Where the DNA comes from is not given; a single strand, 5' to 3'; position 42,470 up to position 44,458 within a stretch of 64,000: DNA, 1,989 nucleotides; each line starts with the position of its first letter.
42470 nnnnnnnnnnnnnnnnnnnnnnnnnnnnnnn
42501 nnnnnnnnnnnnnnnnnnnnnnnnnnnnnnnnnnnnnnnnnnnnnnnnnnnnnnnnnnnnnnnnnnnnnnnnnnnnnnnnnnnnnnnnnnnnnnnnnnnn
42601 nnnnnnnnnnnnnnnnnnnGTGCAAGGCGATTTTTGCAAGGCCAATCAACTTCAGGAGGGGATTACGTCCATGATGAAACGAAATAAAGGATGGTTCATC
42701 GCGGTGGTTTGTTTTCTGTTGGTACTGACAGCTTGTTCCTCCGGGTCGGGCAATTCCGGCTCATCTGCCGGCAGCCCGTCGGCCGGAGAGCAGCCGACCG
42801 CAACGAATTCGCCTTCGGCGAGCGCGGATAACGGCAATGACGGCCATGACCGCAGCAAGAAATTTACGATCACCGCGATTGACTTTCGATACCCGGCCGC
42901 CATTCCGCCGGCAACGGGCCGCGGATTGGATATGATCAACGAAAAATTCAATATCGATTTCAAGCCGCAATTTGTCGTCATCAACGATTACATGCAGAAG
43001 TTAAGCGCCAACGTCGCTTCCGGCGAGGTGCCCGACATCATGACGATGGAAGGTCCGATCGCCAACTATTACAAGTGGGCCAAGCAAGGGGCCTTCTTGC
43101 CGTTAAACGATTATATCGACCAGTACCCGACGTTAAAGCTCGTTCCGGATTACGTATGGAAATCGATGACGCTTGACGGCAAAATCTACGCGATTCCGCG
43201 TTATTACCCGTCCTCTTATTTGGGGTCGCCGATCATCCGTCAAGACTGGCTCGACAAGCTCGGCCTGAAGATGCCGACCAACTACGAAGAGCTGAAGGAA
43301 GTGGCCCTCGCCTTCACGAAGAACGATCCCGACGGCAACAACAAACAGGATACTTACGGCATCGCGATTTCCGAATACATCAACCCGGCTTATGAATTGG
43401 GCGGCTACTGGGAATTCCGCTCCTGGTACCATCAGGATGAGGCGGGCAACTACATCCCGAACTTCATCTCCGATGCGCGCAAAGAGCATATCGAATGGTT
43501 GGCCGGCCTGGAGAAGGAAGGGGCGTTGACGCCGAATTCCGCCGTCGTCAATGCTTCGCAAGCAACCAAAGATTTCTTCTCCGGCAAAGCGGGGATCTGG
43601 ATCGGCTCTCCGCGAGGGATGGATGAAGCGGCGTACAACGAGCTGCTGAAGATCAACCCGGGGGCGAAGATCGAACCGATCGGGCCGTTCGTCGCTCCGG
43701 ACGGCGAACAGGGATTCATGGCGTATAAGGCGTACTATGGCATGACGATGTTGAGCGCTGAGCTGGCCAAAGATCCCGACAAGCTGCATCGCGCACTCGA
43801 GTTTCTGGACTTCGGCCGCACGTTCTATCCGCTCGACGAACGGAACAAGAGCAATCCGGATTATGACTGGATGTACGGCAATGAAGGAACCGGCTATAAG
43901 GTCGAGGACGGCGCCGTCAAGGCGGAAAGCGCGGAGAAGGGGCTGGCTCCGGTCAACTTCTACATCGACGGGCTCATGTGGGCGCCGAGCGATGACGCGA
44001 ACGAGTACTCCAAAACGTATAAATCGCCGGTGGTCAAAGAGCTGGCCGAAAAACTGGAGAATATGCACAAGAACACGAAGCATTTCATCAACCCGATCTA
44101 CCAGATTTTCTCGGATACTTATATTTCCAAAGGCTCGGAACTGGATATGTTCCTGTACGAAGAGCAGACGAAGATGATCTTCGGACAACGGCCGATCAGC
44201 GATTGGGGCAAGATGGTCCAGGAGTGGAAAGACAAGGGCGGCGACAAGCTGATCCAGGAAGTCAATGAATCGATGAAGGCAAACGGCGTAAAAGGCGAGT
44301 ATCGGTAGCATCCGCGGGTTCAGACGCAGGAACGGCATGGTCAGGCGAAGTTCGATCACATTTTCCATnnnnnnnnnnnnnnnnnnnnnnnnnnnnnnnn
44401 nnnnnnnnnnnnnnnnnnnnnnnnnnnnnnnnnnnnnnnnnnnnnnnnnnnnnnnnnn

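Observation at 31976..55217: Four copies of a TGGTwwTACCA palindrome with an ACTAT tail define a candidate FadR-type regulon spanning 23 kb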

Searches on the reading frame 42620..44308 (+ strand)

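Call 9: search_protein_families(library=pfam, proteins=[window:42620-44308:+])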
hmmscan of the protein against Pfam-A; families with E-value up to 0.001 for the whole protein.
window:42620-44308:+ (562 aa): 1 family
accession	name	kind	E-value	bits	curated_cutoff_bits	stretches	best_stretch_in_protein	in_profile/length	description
PF13416.11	SBP_bac_8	-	3.8e-13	50.3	27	1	106-398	6-242/279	Bacterial extracellular solute-binding protein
